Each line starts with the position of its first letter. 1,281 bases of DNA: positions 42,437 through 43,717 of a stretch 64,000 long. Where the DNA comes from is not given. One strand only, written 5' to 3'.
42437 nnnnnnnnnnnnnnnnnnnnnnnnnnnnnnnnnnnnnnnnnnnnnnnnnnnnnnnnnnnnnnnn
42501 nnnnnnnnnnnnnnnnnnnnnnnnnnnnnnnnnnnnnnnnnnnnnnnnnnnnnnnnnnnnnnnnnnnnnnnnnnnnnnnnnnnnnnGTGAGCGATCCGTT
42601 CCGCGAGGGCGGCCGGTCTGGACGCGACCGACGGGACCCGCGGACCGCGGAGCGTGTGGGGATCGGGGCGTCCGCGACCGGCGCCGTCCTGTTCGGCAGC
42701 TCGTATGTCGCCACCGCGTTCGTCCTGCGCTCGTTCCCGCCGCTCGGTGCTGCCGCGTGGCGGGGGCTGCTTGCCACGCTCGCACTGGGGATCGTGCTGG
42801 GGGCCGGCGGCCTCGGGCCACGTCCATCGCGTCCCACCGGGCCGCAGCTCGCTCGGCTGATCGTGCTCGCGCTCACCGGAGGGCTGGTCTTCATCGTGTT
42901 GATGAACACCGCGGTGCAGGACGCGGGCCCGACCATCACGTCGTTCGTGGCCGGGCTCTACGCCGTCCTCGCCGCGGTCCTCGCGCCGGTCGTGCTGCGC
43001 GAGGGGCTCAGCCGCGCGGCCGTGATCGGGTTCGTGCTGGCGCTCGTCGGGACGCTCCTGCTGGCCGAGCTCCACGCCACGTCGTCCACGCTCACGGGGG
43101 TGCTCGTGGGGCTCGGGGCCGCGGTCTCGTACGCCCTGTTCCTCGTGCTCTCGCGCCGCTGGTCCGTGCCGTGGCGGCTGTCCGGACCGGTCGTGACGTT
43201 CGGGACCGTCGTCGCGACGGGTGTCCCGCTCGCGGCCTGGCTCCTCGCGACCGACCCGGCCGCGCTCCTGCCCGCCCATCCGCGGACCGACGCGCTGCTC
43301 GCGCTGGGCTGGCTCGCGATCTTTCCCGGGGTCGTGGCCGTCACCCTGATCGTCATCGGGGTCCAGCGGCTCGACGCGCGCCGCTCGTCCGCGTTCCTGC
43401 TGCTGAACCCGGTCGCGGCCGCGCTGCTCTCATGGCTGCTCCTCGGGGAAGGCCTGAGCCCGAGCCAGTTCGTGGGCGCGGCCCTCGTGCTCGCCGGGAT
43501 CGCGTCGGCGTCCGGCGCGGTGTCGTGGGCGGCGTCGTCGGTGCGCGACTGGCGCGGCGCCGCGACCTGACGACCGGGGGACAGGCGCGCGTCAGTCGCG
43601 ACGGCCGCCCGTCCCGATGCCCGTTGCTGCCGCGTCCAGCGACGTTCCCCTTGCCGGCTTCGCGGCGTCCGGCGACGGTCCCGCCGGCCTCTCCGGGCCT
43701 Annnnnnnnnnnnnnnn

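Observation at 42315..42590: Orphan KaiC-family C-terminal fragment wedged between ppdK and an EamA transporter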

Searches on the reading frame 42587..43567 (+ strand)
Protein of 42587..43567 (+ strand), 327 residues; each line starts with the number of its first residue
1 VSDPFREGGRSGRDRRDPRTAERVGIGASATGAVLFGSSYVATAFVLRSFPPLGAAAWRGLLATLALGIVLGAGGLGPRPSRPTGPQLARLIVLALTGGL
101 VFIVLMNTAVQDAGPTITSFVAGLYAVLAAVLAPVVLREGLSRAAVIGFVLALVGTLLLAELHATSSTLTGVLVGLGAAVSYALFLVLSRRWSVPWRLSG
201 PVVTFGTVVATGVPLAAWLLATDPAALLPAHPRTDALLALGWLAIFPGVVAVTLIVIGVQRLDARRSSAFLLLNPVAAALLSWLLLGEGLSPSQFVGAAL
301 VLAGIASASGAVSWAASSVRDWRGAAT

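Call 3: search_protein_families(library=pfam, proteins=[window:42587-43567:+], max_evalue=1)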
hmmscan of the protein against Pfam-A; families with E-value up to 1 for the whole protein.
window:42587-43567:+ (327 aa): 2 families
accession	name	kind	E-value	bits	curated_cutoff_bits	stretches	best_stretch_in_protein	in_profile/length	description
PF00892.27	EamA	-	7.3e-33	114.2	28.2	2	170-306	2-131/135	EamA-like transporter family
PF05653.20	Mg_trans_NIPA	-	0.088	12.4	26.2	1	123-164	83-123/295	Magnesium transporter NIPA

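Call 26: find_related_loci(query=window:42587-43567:+, collection=metagenome_contigs, flank=6000)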
Query window:42587-43567:+ (327 aa) in metagenome_contigs; peptide patterns used: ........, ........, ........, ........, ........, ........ (x = any residue, [..] = any of these).
600 stretches matched a pattern (row limit reached: there are more); 1 encode a relative of the query (tblastn E <= 1e-3); 1 distinct loci.
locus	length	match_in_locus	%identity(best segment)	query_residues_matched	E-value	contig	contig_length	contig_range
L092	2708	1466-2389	67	9-320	5e-119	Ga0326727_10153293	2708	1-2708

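Call 32: find_homologous_proteins(query=window:42587-43567:+, max_evalue=1e-40)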
Query window:42587-43567:+ (327 aa): 254 proteins with E <= 1e-40 among 8000 candidates; the best 120 are listed.
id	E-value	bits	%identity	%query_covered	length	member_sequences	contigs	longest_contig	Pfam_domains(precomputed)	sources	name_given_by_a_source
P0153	4.0e-191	652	99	100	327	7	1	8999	PF00892.27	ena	-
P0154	4.6e-153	527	85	98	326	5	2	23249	PF00892.27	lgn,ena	-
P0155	8.5e-117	408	75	86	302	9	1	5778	PF00892.27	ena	-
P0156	8.7e-111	388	69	92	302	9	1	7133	PF00892.27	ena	-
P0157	8.3e-108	378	68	94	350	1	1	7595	PF00892.27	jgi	jgi:drug/metabolite transporter (DMT)-like permease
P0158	1.4e-106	374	69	87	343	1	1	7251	PF00892.27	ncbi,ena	-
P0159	8.9e-102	359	69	83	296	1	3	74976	PF00892.27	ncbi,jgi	jgi:probable blue pigment (indigoidine) exporter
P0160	1.1e-99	352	65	88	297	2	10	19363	PF00892.27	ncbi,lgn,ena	-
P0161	4.6e-98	346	66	90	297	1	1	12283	PF00892.27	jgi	jgi:drug/metabolite transporter (DMT)-like permease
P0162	3.0e-96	341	65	90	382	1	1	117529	PF00892.27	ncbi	ncbi:MAG: DMT family transporter [Candidatus Limnocylindrales bacterium]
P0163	4.8e-93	330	64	90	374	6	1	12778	PF00892.27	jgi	jgi:drug/metabolite transporter (DMT)-like permease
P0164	3.9e-77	278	58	91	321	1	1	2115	PF00892.27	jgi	-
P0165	6.0e-75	271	70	63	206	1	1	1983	PF00892.27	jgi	jgi:probable blue pigment (indigoidine) exporter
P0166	3.0e-74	268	56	90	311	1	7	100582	PF00892.27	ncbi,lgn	ncbi:MAG TPA: DMT family transporter [Candidatus Limnocylindrales bacterium]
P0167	5.7e-73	264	57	91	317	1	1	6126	PF00892.27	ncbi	-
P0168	3.3e-72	262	68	62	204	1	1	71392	PF00892.27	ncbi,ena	-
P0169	2.8e-70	255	55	91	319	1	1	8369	PF00892.27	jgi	jgi:probable blue pigment (indigoidine) exporter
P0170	6.6e-70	254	70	61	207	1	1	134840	PF00892.27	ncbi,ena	-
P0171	2.4e-67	246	53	85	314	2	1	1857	PF00892.27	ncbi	-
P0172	1.3e-66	243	53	89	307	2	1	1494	PF00892.27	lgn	-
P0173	1.3e-66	243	53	90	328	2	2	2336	PF00892.27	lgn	-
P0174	2.6e-66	242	52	90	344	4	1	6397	PF00892.27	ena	-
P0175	1.3e-65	240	51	94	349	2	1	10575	PF00892.27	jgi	jgi:drug/metabolite transporter (DMT)-like permease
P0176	1.5e-65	240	50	92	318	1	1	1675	PF00892.27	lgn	-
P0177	2.1e-65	239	54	85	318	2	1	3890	PF00892.27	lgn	-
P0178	3.3e-65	239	51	89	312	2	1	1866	PF00892.27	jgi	jgi:drug/metabolite transporter (DMT)-like permease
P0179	1.0e-64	237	53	89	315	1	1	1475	PF00892.27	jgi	jgi:drug/metabolite transporter (DMT)-like permease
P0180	1.1e-64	237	53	92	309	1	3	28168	PF00892.27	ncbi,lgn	-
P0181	8.3e-64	234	51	89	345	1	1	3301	PF00892.27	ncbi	-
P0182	9.2e-64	234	53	90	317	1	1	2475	PF00892.27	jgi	jgi:drug/metabolite transporter, DME family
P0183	1.7e-63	233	52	85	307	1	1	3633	PF00892.27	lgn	-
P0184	2.7e-63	232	53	90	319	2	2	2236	PF00892.27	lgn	-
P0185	9.9e-63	230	51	90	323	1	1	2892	PF00892.27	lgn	-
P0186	1.7e-62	230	52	86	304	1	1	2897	PF00892.27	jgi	jgi:drug/metabolite transporter (DMT)-like permease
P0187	1.9e-62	229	51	91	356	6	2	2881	PF00892.27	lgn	-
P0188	2.2e-62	229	52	87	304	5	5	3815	PF00892.27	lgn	-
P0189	2.2e-62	229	50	92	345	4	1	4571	PF00892.27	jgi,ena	-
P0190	2.3e-62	229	51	88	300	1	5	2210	PF00892.27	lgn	-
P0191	2.8e-62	229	51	88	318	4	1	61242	PF00892.27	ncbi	ncbi:MAG: DMT family transporter [Candidatus Limnocylindrales bacterium]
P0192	3.0e-62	229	52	91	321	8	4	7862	PF00892.27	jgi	jgi:drug/metabolite transporter (DMT)-like permease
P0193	5.8e-62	228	50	90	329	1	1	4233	PF00892.27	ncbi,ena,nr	ncbi:MAG TPA: DMT family transporter [Candidatus Acidoferrum sp.]|nr:DMT family transporter [Candida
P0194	6.4e-62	228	48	95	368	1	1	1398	PF00892.27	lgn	-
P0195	6.8e-62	228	53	89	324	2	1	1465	PF00892.27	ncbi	-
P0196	8.2e-62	227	51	83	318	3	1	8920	PF00892.27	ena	-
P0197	8.6e-62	227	51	85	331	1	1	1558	PF00892.27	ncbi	-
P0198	2.7e-61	226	52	87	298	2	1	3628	PF00892.27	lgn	-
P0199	3.0e-61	226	52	85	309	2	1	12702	PF00892.27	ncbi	-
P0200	3.8e-61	225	50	88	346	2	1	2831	PF00892.27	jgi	jgi:DME family drug/metabolite transporter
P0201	5.3e-61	225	50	81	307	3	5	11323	PF00892.27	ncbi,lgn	-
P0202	5.7e-61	225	51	92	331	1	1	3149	PF00892.27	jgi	jgi:DME family drug/metabolite transporter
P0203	1.3e-60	223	53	86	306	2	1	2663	PF00892.27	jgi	jgi:drug/metabolite transporter (DMT)-like permease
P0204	1.6e-60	223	50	88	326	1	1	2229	PF00892.27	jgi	jgi:DME family drug/metabolite transporter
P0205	1.7e-60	223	51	90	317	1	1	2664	PF00892.27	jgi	jgi:probable blue pigment (indigoidine) exporter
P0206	3.1e-60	222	52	91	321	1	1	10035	PF00892.27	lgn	-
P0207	3.4e-60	222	52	86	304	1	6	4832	PF00892.27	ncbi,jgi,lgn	-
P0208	3.5e-60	222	48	85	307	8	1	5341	PF00892.27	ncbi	-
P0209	3.9e-60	222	48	94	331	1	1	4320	PF00892.27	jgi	jgi:drug/metabolite transporter (DMT)-like permease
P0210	4.2e-60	222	52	82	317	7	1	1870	PF00892.27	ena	-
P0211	5.9e-60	221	51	92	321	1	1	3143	PF00892.27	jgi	jgi:drug/metabolite transporter (DMT)-like permease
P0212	7.0e-60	221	49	85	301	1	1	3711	PF00892.27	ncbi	-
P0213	1.9e-59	220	50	87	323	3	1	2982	PF00892.27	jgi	-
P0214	2.2e-59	219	52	91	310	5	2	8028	PF00892.27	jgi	jgi:probable blue pigment (indigoidine) exporter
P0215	2.4e-59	219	47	94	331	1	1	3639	PF00892.27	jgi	jgi:drug/metabolite transporter (DMT)-like permease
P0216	2.6e-59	219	53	91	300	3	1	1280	PF00892.27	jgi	jgi:drug/metabolite transporter (DMT)-like permease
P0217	3.1e-59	219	51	85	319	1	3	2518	PF00892.27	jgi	jgi:drug/metabolite transporter (DMT)-like permease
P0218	3.5e-59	219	54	85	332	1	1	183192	PF00892.27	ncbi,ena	-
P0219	4.3e-59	218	52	86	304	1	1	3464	PF00892.27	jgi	-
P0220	1.6e-58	217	49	87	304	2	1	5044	PF00892.27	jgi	jgi:drug/metabolite transporter (DMT)-like permease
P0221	1.6e-58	217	50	89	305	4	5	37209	PF00892.27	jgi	jgi:DME family drug/metabolite transporter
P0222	2.7e-58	216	50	89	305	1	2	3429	PF00892.27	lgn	-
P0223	4.5e-58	215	50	89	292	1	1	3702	PF00892.27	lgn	-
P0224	8.7e-58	214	50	91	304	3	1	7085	PF00892.27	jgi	jgi:drug/metabolite transporter (DMT)-like permease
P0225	1.3e-57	214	52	85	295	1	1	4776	PF00892.27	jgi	jgi:probable blue pigment (indigoidine) exporter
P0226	1.5e-57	213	51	91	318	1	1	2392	PF00892.27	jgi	jgi:drug/metabolite transporter (DMT)-like permease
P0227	1.8e-57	213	47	96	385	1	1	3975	PF00892.27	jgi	jgi:drug/metabolite transporter (DMT)-like permease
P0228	2.0e-57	213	51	85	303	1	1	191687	PF00892.27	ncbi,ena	-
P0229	2.0e-57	213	51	91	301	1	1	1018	PF00892.27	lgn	-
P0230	2.3e-57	213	49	90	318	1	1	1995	PF00892.27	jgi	jgi:drug/metabolite transporter (DMT)-like permease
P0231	3.9e-57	212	48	87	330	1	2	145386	PF00892.27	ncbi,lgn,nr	ncbi:MAG: DMT family transporter [Chloroflexi bacterium]|nr:DMT family transporter [Chloroflexota ba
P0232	5.7e-57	211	51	84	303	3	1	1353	PF00892.27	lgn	-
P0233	7.0e-57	211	52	91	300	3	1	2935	PF00892.27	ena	-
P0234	9.9e-57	211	49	89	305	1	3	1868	PF00892.27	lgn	-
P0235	1.2e-56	210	52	85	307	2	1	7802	PF00892.27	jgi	jgi:probable blue pigment (indigoidine) exporter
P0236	1.3e-56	210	53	85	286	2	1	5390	PF00892.27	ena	-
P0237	1.3e-56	210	50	90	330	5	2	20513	PF00892.27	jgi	-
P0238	1.5e-56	210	52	85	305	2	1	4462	PF00892.27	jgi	jgi:DME family drug/metabolite transporter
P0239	1.7e-56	210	47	93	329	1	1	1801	PF00892.27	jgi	jgi:drug/metabolite transporter, DME family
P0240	2.1e-56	210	52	86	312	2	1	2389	PF00892.27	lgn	-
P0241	2.4e-56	209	50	88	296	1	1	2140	PF00892.27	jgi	jgi:probable blue pigment (indigoidine) exporter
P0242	2.5e-56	209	51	91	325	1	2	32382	PF00892.27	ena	-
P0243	2.6e-56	209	50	91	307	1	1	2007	PF00892.27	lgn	-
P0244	2.8e-56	209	45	84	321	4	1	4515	PF00892.27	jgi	jgi:DME family drug/metabolite transporter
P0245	3.2e-56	209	49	91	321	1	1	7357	PF00892.27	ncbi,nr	ncbi:MAG: EamA family transporter [Chloroflexi bacterium]|nr:EamA family transporter [Chloroflexota 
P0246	3.7e-56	209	48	86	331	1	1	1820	PF00892.27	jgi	jgi:probable blue pigment (indigoidine) exporter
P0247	4.1e-56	209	49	83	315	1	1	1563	PF00892.27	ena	-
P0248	4.5e-56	209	51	85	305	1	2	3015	PF00892.27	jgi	jgi:DME family drug/metabolite transporter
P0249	4.7e-56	208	48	91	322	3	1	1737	PF00892.27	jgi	-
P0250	6.7e-56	208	49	88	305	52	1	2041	PF00892.27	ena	-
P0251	9.0e-56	208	51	83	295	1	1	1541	PF00892.27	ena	-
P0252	1.0e-55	207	51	87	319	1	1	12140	PF00892.27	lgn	-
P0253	1.2e-55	207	51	85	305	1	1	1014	PF00892.27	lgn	-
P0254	1.2e-55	207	51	85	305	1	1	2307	PF00892.27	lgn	-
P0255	1.3e-55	207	49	93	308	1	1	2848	PF00892.27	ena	-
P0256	1.5e-55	207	51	80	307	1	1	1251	PF00892.27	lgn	-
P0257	1.6e-55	207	47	92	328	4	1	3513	PF00892.27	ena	-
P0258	1.9e-55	206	50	89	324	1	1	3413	PF00892.27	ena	-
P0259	3.0e-55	206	47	88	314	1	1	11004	PF00892.27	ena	-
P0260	3.6e-55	206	49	88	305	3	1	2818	PF00892.27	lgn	-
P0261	3.9e-55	205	50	88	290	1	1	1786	PF00892.27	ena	-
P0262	4.8e-55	205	51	85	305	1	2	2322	PF00892.27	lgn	-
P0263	5.4e-55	205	49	85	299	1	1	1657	PF00892.27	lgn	-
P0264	5.8e-55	205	49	92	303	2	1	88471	PF00892.27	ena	-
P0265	6.9e-55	205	50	87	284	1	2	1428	PF00892.27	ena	-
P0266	8.6e-55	204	49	91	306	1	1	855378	PF00892.27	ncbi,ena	-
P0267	9.7e-55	204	51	83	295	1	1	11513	PF00892.27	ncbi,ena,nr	ncbi:MAG TPA: DMT family transporter [Candidatus Limnocylindria bacterium]|nr:DMT family transporter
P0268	9.9e-55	204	48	84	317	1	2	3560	PF00892.27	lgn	-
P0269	1.1e-54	204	55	83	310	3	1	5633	PF00892.27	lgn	-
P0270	1.1e-54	204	49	86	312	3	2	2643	PF00892.27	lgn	-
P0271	1.3e-54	204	53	85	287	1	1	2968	PF00892.27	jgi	jgi:drug/metabolite transporter (DMT)-like permease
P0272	1.5e-54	203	50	89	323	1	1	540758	PF00892.27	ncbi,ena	-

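Call 33: find_encoding_contigs(protein=P0154, flank=6000, max_places=2)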
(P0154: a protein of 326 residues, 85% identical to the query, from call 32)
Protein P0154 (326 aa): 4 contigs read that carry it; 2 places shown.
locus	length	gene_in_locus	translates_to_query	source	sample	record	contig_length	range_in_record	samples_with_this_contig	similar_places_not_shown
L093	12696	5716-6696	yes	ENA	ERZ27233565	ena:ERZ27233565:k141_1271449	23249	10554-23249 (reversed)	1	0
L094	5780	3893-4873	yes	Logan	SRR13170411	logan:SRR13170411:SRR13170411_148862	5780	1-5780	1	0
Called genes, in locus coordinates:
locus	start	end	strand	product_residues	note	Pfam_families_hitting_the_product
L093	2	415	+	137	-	?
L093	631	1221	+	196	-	PF00881:Nitroreductase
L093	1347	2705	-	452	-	PF01134:GIDA (faint), PF01494:FAD_binding_3 (faint), PF03486:HI0933_like (faint), PF07992:Pyr_redox_2, PF12831:FAD_oxidored (faint), PF13738:Pyr_redox_3 (weak), PF00070:Pyr_redox, PF02852:Pyr_redox_dim, +1 more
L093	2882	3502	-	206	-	PF08448:PAS_4 (weak)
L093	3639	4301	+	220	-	PF00376:MerR, PF13411:MerR_1, PF00072:Response_reg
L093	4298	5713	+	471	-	PF03796:DnaB_C (faint), PF06745:ATPase, PF08423:Rad51 (faint), PF23442:DUF7125, PF13401:AAA_22 (weak), PF13481:AAA_25 (weak), PF06745:ATPase, PF23442:DUF7125, +7 more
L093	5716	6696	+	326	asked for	PF00892:EamA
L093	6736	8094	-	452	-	PF00999:Na_H_Exchanger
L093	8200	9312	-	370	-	PF01699:Na_Ca_ex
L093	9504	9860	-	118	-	-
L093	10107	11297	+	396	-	PF03435:Sacchrp_dh_NADP, PF16653:Sacchrp_dh_C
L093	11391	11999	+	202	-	PF00265:TK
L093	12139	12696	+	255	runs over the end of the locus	PF00881:Nitroreductase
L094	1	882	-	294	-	?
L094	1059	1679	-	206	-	PF08448:PAS_4 (weak)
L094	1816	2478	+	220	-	PF00376:MerR, PF13411:MerR_1, PF00072:Response_reg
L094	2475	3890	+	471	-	PF03796:DnaB_C (faint), PF06745:ATPase, PF08423:Rad51 (faint), PF23442:DUF7125, PF13401:AAA_22 (weak), PF13481:AAA_25 (weak), PF06745:ATPase, PF23442:DUF7125, +7 more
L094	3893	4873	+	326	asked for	PF00892:EamA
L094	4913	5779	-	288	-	?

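Call 34: find_encoding_contigs(protein=P0155, flank=6000, max_places=2)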
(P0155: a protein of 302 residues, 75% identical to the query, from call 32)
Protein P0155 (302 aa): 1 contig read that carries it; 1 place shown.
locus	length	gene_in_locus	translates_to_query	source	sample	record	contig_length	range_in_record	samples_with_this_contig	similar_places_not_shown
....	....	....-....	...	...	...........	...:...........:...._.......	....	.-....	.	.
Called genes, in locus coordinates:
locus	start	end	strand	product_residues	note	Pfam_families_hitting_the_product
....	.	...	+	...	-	?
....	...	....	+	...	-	-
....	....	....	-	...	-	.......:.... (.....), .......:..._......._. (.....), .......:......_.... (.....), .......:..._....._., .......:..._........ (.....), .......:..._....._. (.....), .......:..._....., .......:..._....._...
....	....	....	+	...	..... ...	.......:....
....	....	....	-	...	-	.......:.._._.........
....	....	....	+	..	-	?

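Call 35: find_encoding_contigs(protein=P0159, flank=6000, max_places=2)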
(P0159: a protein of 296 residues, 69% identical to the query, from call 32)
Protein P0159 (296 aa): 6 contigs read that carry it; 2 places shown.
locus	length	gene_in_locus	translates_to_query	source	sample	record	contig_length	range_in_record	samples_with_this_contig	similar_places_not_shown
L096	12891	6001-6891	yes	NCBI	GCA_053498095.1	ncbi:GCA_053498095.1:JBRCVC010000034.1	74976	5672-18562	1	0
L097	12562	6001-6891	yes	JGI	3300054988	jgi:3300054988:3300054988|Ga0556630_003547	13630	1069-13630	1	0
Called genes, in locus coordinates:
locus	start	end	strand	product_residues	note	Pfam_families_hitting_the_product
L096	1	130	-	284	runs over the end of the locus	PF00970:FAD_binding_6, PF00175:NAD_binding_1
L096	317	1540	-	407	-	PF10509:GalKase_gal_bdg, PF00288:GHMP_kinases_N, PF08544:GHMP_kinases_C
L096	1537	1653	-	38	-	-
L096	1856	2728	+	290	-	-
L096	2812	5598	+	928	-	PF01326:PPDK_N, PF00391:PEP-utilizers, PF02896:PEP-utilizers_C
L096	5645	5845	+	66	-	-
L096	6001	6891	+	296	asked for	PF00892:EamA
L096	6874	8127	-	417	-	PF00999:Na_H_Exchanger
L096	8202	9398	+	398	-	PF03435:Sacchrp_dh_NADP, PF16653:Sacchrp_dh_C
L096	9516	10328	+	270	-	PF00462:Glutaredoxin (weak)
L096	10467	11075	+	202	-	PF00265:TK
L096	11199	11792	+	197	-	PF00881:Nitroreductase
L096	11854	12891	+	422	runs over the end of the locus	PF05977:MFS_3, PF07690:MFS_1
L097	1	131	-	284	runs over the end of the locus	PF00970:FAD_binding_6, PF00175:NAD_binding_1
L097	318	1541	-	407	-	PF10509:GalKase_gal_bdg, PF00288:GHMP_kinases_N, PF08544:GHMP_kinases_C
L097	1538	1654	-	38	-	-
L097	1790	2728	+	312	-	-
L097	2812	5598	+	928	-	PF01326:PPDK_N, PF00391:PEP-utilizers, PF02896:PEP-utilizers_C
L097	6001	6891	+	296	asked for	PF00892:EamA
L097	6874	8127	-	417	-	PF00999:Na_H_Exchanger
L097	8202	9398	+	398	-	PF03435:Sacchrp_dh_NADP, PF16653:Sacchrp_dh_C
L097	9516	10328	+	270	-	PF00462:Glutaredoxin (weak)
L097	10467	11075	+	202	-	PF00265:TK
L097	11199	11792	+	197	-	PF00881:Nitroreductase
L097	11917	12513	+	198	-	PF05977:MFS_3 (weak), PF07690:MFS_1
